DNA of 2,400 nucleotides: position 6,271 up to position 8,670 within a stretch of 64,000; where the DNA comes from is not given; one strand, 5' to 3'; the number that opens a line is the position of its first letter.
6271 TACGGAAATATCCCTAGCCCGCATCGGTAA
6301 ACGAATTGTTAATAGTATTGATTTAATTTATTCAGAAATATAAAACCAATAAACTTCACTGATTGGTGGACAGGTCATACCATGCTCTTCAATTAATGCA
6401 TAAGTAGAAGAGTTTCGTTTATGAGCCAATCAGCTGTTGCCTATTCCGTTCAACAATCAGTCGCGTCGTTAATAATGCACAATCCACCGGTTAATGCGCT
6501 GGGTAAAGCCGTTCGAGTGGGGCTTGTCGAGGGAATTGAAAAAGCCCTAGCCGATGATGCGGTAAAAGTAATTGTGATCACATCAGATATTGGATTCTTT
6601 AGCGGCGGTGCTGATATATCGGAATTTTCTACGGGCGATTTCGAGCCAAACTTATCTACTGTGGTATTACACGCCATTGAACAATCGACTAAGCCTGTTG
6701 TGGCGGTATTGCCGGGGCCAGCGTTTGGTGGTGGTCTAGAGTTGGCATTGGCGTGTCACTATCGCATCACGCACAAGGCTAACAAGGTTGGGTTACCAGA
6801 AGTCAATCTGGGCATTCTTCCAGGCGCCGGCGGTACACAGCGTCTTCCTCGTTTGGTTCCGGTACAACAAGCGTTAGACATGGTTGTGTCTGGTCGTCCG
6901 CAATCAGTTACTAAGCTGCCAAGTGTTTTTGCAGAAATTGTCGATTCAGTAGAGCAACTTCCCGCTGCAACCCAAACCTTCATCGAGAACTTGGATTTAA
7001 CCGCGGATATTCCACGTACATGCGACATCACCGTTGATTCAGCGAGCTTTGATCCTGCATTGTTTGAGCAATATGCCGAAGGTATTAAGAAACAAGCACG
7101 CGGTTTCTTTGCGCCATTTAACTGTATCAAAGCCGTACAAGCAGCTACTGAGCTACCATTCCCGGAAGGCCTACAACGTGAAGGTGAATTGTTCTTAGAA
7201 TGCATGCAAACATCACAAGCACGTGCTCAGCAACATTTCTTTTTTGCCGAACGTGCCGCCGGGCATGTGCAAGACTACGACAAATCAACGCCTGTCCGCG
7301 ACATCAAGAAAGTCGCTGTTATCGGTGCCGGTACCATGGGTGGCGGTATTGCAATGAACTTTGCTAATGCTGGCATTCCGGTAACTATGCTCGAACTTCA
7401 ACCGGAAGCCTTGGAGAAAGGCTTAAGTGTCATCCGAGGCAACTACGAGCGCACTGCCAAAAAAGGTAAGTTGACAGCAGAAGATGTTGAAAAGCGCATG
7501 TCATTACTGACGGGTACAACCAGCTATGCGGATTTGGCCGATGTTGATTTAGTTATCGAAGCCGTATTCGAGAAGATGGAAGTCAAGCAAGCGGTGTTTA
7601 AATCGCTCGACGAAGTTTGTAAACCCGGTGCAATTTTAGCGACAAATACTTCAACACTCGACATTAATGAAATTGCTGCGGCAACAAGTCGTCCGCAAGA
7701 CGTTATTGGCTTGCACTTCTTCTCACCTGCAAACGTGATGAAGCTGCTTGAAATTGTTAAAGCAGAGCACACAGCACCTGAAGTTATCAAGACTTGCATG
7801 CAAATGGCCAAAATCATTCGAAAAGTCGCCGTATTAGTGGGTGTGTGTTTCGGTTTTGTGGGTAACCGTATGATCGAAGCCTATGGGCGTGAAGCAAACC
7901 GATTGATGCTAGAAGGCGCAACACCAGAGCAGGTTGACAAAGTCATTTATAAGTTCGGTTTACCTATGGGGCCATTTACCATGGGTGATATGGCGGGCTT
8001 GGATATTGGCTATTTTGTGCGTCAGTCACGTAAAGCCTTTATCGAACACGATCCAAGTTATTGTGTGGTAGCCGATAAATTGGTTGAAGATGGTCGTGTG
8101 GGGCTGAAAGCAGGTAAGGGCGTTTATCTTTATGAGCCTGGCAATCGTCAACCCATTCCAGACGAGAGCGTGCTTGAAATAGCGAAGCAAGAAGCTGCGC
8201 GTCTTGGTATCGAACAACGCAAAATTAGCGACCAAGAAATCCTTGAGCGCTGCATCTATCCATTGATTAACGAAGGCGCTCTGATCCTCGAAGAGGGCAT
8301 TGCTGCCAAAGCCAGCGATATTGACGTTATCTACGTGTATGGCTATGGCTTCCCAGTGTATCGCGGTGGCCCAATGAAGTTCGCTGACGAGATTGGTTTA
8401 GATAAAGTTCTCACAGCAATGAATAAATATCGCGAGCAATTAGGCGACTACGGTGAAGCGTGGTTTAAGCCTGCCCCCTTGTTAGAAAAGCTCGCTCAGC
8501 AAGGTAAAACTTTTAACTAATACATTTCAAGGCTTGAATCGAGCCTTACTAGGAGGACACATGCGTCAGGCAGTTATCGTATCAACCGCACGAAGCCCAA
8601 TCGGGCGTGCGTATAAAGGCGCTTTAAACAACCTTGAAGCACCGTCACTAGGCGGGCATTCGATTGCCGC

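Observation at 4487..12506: A DhlA-like haloalkane dehalogenase embedded in a beta-oxidation/SDR cluster: a candidate pathway for halogenated alkane or fatty-acid catabolism.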

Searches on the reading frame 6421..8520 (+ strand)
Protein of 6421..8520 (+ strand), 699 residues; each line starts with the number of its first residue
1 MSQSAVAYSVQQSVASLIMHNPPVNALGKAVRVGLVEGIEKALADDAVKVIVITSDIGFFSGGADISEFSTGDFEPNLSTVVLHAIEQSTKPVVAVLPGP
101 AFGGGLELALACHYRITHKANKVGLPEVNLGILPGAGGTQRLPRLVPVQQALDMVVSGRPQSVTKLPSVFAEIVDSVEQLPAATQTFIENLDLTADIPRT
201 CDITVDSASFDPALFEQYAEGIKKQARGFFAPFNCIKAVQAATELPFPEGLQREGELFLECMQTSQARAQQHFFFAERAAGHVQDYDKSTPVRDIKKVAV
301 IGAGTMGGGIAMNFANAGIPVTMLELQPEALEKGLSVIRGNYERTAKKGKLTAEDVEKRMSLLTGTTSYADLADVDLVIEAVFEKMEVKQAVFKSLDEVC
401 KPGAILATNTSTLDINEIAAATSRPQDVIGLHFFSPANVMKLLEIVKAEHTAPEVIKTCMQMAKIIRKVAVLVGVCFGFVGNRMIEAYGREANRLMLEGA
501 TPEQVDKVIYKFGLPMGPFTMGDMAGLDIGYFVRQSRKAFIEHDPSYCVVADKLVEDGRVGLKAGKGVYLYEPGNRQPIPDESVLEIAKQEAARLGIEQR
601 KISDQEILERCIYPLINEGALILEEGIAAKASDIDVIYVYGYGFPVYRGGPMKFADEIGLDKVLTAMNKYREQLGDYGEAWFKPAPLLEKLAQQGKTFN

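Call 3: search_protein_families(library=pfam, proteins=[window:6421-8520:+])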
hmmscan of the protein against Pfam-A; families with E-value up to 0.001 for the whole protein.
window:6421-8520:+ (699 aa): 7 families
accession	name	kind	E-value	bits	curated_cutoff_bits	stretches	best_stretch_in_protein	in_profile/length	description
PF02737.24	3HCDH_N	-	2.1e-66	223.7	22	1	297-474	1-178/180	3-hydroxyacyl-CoA dehydrogenase, NAD binding domain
PF00725.27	3HCDH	-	5.8e-40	136.2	22.1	2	478-571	1-97/97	3-hydroxyacyl-CoA dehydrogenase, C-terminal domain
PF00378.25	ECH_1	-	1.2e-29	103.9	27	1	11-163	3-161/251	Enoyl-CoA hydratase/isomerase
PF16113.10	ECH_2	-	5.1e-14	53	27.2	1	24-148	12-144/335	Enoyl-CoA hydratase/isomerase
PF03446.21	NAD_binding_2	-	1.3e-06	28.9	21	1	297-412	1-95/161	NAD binding domain of 6-phosphogluconate dehydrogenase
PF02558.23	ApbA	-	0.00031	20.8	22.2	1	298-421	1-111/150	Ketopantoate reductase PanE/ApbA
PF07992.20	Pyr_redox_2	-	0.0007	19.5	26.1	0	287-333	138-180/291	Pyridine nucleotide-disulphide oxidoreductase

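Call 4: search_protein_families(library=ncbifam, proteins=[window:6421-8520:+])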
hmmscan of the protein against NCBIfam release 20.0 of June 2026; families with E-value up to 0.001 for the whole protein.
window:6421-8520:+ (699 aa): 85 families (the best 25 are shown)
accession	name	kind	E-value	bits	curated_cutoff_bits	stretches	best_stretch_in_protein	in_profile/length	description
NF008363.0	PRK11154.1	equivalog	7.4e-143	477.2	869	1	11-698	13-705/708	fatty acid oxidation complex subunit alpha FadJ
NF008727.0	PRK11730.1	equivalog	6.2e-133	444.7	870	1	10-698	13-713/717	fatty acid oxidation complex subunit alpha FadB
TIGR02441.1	fa_ox_alpha_mit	equivalog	6.3e-126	421.3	964.65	2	205-698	247-736/737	fatty acid oxidation complex subunit alpha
TIGR02440.1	FadJ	equivalog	1e-121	407.5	968.45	1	39-698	38-698/699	fatty acid oxidation complex subunit alpha FadJ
TIGR02437.1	FadB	equivalog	6.7e-115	385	933.55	1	9-698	12-713/714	fatty acid oxidation complex subunit alpha FadB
NF004474.0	PRK05808.1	subfamily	7.6e-87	291.2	408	2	294-572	2-283/283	3-hydroxybutyryl-CoA dehydrogenase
NF006124.0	PRK08268.1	subfamily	1.6e-85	288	508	2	293-590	5-306/507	3-hydroxyacyl-CoA dehydrogenase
TIGR02279.1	PaaC-3OHAcCoADH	equivalog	8.1e-75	252.6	669.4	2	295-586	5-300/503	3-hydroxyacyl-CoA dehydrogenase PaaH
NF006722.0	PRK09260.1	equivalog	1.5e-71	241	429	2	295-577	2-287/289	3-hydroxyacyl-CoA dehydrogenase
NF005875.0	PRK07819.1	subfamily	4.4e-68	229.8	319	2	293-571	3-286/287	3-hydroxybutyryl-CoA dehydrogenase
NF005715.0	PRK07530.1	equivalog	5.1e-66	223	420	2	294-580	3-290/292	3-hydroxybutyryl-CoA dehydrogenase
NF004699.0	PRK06035.1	equivalog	2.1e-63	214.2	500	1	294-563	2-277/294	3-hydroxyacyl-CoA dehydrogenase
NF052272.1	Staph_FadB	exception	1.9e-54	185.1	999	2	295-674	3-401/752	3-hydroxyacyl-CoA dehydrogenase/crotonase FadB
NF006143.0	PRK08293.1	equivalog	7.1e-53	179.8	312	1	294-572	3-288/291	3-hydroxyacyl-CoA dehydrogenase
NF042925.1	FHMPC_DH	equivalog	8e-47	160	500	1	296-579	1-288/304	5-formyl-3-hydroxy-2-methylpyridine 4-carboxylate 5-dehydrogenase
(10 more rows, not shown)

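Call 27: find_homologous_proteins(query=window:6421-8520:+, max_evalue=1e-50)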
Query window:6421-8520:+ (699 aa): 8000 proteins with E <= 1e-50 among 8000 candidates; the best 120 are listed.
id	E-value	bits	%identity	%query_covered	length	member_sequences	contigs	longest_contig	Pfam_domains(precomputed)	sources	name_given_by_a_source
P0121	0.0e+0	1500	96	100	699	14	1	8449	PF00378.26,PF03446.22,PF00725.28,PF16113.11,PF02737.25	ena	-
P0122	0.0e+0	1367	87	99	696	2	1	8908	PF00378.26,PF03446.22,PF00725.28,PF16113.11,PF02737.25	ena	-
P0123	0.0e+0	1338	85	100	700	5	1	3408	PF00378.26,PF00725.28,PF16113.11,PF02737.25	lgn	-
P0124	0.0e+0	1336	85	100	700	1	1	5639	PF00378.26,PF00725.28,PF16113.11,PF02737.25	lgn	-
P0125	0.0e+0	1334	84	100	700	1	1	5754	PF00378.26,PF03446.22,PF00725.28,PF16113.11,PF02737.25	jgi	jgi:3-hydroxyacyl-CoA dehydrogenase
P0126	0.0e+0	1331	84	100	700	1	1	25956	PF00378.26,PF03446.22,PF00725.28,PF16113.11,PF02737.25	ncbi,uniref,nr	ncbi:3-hydroxyacyl-CoA dehydrogenase NAD-binding domain-containing protein [Alteromonas facilis]|uni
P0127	0.0e+0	1290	81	100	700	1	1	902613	PF00378.26,PF00725.28,PF16113.11,PF02737.25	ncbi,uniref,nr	ncbi:3-hydroxyacyl-CoA dehydrogenase NAD-binding domain-containing protein [Alteromonas flava]|unire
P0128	0.0e+0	1271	80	100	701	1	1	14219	PF00378.26,PF00725.28,PF16113.11,PF02737.25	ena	-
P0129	0.0e+0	1248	81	97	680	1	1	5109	PF00378.26,PF00725.28,PF16113.11,PF02737.25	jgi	jgi:3-hydroxyacyl-CoA dehydrogenase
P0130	0.0e+0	1231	78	99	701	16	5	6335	PF00378.26,PF00725.28,PF16113.11,PF02737.25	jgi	jgi:3-hydroxyacyl-CoA dehydrogenase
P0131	0.0e+0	1223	77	100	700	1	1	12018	PF00378.26,PF03446.22,PF00725.28,PF16113.11,PF02737.25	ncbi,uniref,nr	ncbi:3-hydroxyacyl-CoA dehydrogenase NAD-binding domain-containing protein [Alteromonas oceanisedimi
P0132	0.0e+0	1173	74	99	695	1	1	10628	PF00378.26,PF00725.28,PF16113.11,PF02737.25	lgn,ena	-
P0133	0.0e+0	1157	74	100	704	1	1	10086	PF00378.26,PF00725.28,PF16113.11,PF02737.25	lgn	-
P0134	0.0e+0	1157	75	100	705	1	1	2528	PF00378.26,PF03446.22,PF00725.28,PF16113.11,PF02737.25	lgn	-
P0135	0.0e+0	1150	74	100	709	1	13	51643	PF00378.26,PF03446.22,PF00725.28,PF16113.11,PF02737.25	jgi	jgi:3-hydroxyacyl-CoA dehydrogenase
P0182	0.0e+0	1115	72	99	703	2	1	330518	PF00378.26,PF00725.28,PF16113.11,PF02737.25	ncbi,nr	ncbi:3-hydroxyacyl-CoA dehydrogenase [Hahella sp. CCB-MM4]|nr:3-hydroxyacyl-CoA dehydrogenase [Hahel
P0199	0.0e+0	1108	71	100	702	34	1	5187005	PF00378.26,PF00725.28,PF16113.11,PF02737.25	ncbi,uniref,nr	ncbi:3-hydroxyacyl-CoA dehydrogenase [Paraglaciecola sp. T6c]|uniref:3-hydroxyacyl-CoA dehydrogenase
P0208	0.0e+0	1096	72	100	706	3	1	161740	PF00378.26,PF00725.28,PF16113.11,PF02737.25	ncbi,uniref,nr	ncbi:3-hydroxyacyl-CoA dehydrogenase [Aliiglaciecola lipolytica E3]|uniref:3-hydroxyacyl-CoA dehydro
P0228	0.0e+0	1085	70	100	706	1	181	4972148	PF00378.26,PF03446.22,PF00725.28,PF16113.11,PF02737.25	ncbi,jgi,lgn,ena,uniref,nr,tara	ncbi:3-hydroxyacyl-CoA dehydrogenase NAD-binding domain-containing protein [Alteromonas naphthaleniv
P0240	0.0e+0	1083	69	100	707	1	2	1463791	PF00378.26,PF03446.22,PF00725.28,PF16113.11,PF02737.25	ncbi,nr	ncbi:3-hydroxyacyl-CoA dehydrogenase [Alteromonadaceae bacterium M269]|nr:3-hydroxyacyl-CoA dehydrog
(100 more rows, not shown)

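Call 28: find_encoding_contigs(protein=P0228, flank=8000, max_places=2)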
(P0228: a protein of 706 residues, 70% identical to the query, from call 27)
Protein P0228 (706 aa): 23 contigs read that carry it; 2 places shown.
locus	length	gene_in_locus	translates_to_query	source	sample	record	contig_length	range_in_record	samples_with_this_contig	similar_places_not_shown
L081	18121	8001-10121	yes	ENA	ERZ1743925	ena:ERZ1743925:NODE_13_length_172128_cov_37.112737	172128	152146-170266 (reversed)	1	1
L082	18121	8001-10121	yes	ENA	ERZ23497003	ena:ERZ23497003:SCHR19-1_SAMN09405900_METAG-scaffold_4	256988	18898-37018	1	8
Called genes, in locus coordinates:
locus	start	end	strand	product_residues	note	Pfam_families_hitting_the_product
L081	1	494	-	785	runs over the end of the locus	?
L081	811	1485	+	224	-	PF00300:His_Phos_1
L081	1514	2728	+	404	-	PF02771:Acyl-CoA_dh_N, PF02770:Acyl-CoA_dh_M, PF00441:Acyl-CoA_dh_1, PF08028:Acyl-CoA_dh_2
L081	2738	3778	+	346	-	PF03881:Fructosamin_kin (faint), PF01636:APH, PF02958:EcKL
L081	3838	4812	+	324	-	PF08240:ADH_N, PF00107:ADH_zinc_N, PF13602:ADH_zinc_N_2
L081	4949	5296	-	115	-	-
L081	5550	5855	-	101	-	-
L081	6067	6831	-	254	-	PF00106:adh_short, PF08659:KR, PF13561:adh_short_C2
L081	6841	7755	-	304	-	PF00561:Abhydrolase_1, PF12146:Hydrolase_4, PF12697:Abhydrolase_6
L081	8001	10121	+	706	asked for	PF00378:ECH_1, PF16113:ECH_2, PF02737:3HCDH_N, PF03446:NAD_binding_2 (weak), PF00725:3HCDH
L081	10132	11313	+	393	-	PF00108:Thiolase_N, PF00109:ketoacyl-synt (weak), PF02803:Thiolase_C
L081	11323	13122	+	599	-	PF02771:Acyl-CoA_dh_N, PF02770:Acyl-CoA_dh_M, PF00441:Acyl-CoA_dh_1, PF22924:ACOX_C_alpha1, PF12806:Acyl-CoA_dh_C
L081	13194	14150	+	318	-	PF12146:Hydrolase_4 (weak), PF00561:Abhydrolase_1, PF12697:Abhydrolase_6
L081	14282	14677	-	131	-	PF12514:DUF3718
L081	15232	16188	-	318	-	PF12802:MarR_2 (weak), PF04198:Sugar-bind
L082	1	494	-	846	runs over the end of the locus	PF07715:Plug, PF00593:TonB_dep_Rec_b-barrel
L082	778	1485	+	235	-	PF00300:His_Phos_1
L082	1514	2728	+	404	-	PF02771:Acyl-CoA_dh_N, PF02770:Acyl-CoA_dh_M, PF00441:Acyl-CoA_dh_1, PF08028:Acyl-CoA_dh_2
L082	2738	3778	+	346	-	PF03881:Fructosamin_kin (faint), PF01636:APH, PF02958:EcKL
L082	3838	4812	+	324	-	PF08240:ADH_N, PF00107:ADH_zinc_N, PF13602:ADH_zinc_N_2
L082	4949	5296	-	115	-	-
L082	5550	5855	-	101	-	-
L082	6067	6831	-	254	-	PF00106:adh_short, PF08659:KR, PF13561:adh_short_C2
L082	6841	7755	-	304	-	PF00561:Abhydrolase_1, PF12146:Hydrolase_4, PF12697:Abhydrolase_6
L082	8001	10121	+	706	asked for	PF00378:ECH_1, PF16113:ECH_2, PF02737:3HCDH_N, PF03446:NAD_binding_2 (weak), PF00725:3HCDH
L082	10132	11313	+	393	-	PF00108:Thiolase_N, PF00109:ketoacyl-synt (weak), PF02803:Thiolase_C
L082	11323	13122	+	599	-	PF02771:Acyl-CoA_dh_N, PF02770:Acyl-CoA_dh_M, PF00441:Acyl-CoA_dh_1, PF22924:ACOX_C_alpha1, PF12806:Acyl-CoA_dh_C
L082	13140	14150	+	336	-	PF00561:Abhydrolase_1, PF12146:Hydrolase_4 (weak), PF12697:Abhydrolase_6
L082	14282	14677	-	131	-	PF12514:DUF3718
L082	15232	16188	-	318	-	PF12802:MarR_2 (weak), PF04198:Sugar-bind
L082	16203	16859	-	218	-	PF00702:Hydrolase, PF13419:HAD_2, PF13242:Hydrolase_like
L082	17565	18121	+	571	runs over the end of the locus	-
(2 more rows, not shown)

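Call 29: find_encoding_contigs(protein=P0182, flank=8000, max_places=2)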
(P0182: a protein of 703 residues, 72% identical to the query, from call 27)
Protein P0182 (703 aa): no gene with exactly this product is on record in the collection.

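Call 33: find_related_loci(query=A2, collection=metagenome_contigs, flank=8000)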
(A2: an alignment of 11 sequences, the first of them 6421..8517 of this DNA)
Query A2 (699 aa) in metagenome_contigs; peptide patterns used: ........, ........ (x = any residue, [..] = any of these).
600 stretches matched a pattern (row limit reached: there are more); 578 encode a relative of the query (tblastn E <= 1e-3); the best 80 are kept; 80 distinct loci.
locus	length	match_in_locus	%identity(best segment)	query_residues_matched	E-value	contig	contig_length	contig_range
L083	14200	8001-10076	72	7-698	0e+0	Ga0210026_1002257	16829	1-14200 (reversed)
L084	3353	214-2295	56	8-698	0e+0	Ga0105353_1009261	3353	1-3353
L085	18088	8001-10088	54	3-698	0e+0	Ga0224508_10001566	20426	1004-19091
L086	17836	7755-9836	55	6-698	0e+0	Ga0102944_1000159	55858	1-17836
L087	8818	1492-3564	55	14-699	0e+0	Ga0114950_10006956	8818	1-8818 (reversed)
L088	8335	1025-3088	54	5-698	0e+0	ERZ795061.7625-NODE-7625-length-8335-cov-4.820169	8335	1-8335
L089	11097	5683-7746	54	8-699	0e+0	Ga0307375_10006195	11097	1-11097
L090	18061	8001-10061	54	6-698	0e+0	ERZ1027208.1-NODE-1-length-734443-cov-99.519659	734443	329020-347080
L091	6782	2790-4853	53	2-699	0e+0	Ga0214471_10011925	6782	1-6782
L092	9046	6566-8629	54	8-699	0e+0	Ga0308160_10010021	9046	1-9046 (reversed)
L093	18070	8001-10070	53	6-698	0e+0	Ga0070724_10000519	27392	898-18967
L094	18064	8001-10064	54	8-699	0e+0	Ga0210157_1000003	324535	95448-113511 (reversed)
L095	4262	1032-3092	54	5-699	0e+0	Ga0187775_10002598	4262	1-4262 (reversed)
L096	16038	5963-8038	53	6-699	0e+0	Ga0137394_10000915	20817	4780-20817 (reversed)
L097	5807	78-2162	53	8-699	0e+0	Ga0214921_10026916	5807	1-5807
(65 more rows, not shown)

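Call 57: find_encoding_contigs(protein=P0199, flank=6000, max_places=1)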
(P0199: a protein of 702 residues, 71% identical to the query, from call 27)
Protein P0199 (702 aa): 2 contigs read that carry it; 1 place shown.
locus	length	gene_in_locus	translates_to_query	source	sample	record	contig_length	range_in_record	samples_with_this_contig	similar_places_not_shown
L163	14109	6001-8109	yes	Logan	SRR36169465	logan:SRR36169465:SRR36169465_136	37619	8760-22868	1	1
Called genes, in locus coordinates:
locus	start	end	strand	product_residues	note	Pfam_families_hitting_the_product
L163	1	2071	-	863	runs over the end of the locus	PF17900:Peptidase_M1_N, PF01433:Peptidase_M1, PF11838:ERAP1_C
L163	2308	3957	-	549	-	PF00501:AMP-binding, PF13193:AMP-binding_C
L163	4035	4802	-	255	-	PF00106:adh_short, PF08659:KR, PF13561:adh_short_C2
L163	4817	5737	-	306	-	PF00561:Abhydrolase_1, PF12146:Hydrolase_4, PF12697:Abhydrolase_6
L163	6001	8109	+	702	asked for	PF00378:ECH_1, PF16113:ECH_2, PF02737:3HCDH_N, PF00725:3HCDH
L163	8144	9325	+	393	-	PF00108:Thiolase_N, PF02803:Thiolase_C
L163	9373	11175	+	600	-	PF02771:Acyl-CoA_dh_N, PF02770:Acyl-CoA_dh_M, PF00441:Acyl-CoA_dh_1, PF22924:ACOX_C_alpha1, PF12806:Acyl-CoA_dh_C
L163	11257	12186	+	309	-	PF12146:Hydrolase_4 (weak), PF00561:Abhydrolase_1, PF12697:Abhydrolase_6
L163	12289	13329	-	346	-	PF20966:MASE6, PF00990:GGDEF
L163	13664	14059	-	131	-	PF12514:DUF3718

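Call 58: find_encoding_contigs(protein=P0240, flank=6000, max_places=1)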
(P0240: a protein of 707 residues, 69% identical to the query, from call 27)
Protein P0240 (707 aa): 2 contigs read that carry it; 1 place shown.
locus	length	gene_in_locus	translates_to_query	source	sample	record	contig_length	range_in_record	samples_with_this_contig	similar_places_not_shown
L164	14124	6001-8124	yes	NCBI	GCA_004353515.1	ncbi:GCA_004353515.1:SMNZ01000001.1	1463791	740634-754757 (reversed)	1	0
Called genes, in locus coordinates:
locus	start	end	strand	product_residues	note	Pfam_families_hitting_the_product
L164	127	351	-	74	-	PF12843:QSregVF_b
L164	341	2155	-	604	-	PF00664:ABC_membrane, PF00005:ABC_tran, PF02463:SMC_N (weak)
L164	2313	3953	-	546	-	PF00501:AMP-binding, PF13193:AMP-binding_C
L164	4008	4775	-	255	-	PF00106:adh_short, PF08659:KR, PF13561:adh_short_C2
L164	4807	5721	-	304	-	PF00561:Abhydrolase_1, PF12146:Hydrolase_4, PF12697:Abhydrolase_6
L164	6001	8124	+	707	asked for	PF00378:ECH_1, PF16113:ECH_2, PF02737:3HCDH_N, PF03446:NAD_binding_2 (faint), PF00725:3HCDH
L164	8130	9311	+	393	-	PF00108:Thiolase_N, PF02803:Thiolase_C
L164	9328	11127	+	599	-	PF02771:Acyl-CoA_dh_N, PF02770:Acyl-CoA_dh_M, PF00441:Acyl-CoA_dh_1, PF22924:ACOX_C_alpha1, PF12806:Acyl-CoA_dh_C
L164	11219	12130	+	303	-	PF00561:Abhydrolase_1, PF12146:Hydrolase_4 (faint), PF12697:Abhydrolase_6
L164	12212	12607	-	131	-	PF12514:DUF3718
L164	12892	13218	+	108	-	PF01022:HTH_5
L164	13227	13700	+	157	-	PF01451:LMWPc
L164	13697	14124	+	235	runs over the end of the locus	PF03358:FMN_red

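Call 59: find_encoding_contigs(protein=P0208, flank=6000, max_places=1)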
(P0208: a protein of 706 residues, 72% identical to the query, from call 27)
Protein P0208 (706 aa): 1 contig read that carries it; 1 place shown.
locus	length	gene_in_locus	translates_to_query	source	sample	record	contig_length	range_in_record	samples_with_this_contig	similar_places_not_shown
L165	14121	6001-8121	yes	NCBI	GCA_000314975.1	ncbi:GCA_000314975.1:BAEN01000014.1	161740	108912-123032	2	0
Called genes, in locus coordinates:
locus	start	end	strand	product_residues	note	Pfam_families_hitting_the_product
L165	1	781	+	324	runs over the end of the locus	PF08240:ADH_N, PF00107:ADH_zinc_N, PF13602:ADH_zinc_N_2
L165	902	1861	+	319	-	-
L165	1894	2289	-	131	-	PF12514:DUF3718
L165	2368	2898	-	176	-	-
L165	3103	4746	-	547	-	PF00501:AMP-binding, PF13193:AMP-binding_C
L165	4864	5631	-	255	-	PF00106:adh_short, PF08659:KR, PF13561:adh_short_C2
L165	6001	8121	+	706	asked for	PF00378:ECH_1, PF16113:ECH_2, PF02737:3HCDH_N, PF00725:3HCDH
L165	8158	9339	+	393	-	PF00108:Thiolase_N, PF02803:Thiolase_C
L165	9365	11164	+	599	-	PF02771:Acyl-CoA_dh_N, PF02770:Acyl-CoA_dh_M, PF00441:Acyl-CoA_dh_1, PF22924:ACOX_C_alpha1, PF12806:Acyl-CoA_dh_C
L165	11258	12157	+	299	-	PF00561:Abhydrolase_1, PF12146:Hydrolase_4, PF12697:Abhydrolase_6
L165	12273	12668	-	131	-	PF12514:DUF3718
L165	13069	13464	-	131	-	PF12514:DUF3718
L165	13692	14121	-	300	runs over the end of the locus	PF00126:HTH_1, PF03466:LysR_substrate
